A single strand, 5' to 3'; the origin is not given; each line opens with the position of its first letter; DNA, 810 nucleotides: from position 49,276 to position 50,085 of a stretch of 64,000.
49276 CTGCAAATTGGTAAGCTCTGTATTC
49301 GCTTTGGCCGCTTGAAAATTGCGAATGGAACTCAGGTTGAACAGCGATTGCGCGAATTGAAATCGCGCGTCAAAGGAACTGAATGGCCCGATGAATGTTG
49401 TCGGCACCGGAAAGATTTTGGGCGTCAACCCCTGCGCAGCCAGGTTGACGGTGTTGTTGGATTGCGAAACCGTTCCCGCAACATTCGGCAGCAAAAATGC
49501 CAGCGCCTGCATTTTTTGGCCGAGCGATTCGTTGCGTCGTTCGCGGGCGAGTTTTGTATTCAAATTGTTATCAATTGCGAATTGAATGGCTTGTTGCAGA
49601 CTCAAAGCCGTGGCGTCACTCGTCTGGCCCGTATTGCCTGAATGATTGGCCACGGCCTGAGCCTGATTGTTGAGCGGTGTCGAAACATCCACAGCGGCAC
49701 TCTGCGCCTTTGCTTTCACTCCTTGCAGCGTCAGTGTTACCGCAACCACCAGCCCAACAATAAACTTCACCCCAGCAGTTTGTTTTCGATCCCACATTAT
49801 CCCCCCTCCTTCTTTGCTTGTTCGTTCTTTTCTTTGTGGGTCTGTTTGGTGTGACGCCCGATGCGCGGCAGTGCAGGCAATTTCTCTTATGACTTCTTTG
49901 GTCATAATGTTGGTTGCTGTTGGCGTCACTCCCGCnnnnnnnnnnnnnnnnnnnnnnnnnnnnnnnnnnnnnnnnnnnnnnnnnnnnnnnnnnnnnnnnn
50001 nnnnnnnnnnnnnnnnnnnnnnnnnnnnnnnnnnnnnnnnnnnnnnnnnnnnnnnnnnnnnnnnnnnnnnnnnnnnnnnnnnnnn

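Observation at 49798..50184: STAS-domain ORF with no stop codon, reading in-frame into the tolC-like gene across the latter's RBS and signal peptide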

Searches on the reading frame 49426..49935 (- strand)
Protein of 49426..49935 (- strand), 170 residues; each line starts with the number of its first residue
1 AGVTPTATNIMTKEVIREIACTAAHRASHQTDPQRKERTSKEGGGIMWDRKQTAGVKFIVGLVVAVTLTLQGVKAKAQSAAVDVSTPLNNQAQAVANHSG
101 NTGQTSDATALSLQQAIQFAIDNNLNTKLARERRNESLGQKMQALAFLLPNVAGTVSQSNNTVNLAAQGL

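Call 55: find_homologous_proteins(query=window:49426-49935:-, max_evalue=0.001)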
Query seq(170 aa) (170 aa): 4 proteins with E <= 0.001 among 100 candidates.
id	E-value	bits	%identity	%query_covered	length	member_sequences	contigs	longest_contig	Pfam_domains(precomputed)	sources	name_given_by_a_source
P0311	6.2e-25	106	53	73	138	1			-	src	-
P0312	1.1e-22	99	52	73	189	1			-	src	-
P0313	1.4e-20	92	54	70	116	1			-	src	-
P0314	6.1e-19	86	53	73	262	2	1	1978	-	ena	-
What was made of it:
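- Tried and rejected: Call 55 returned only four unfused TolC N-termini.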
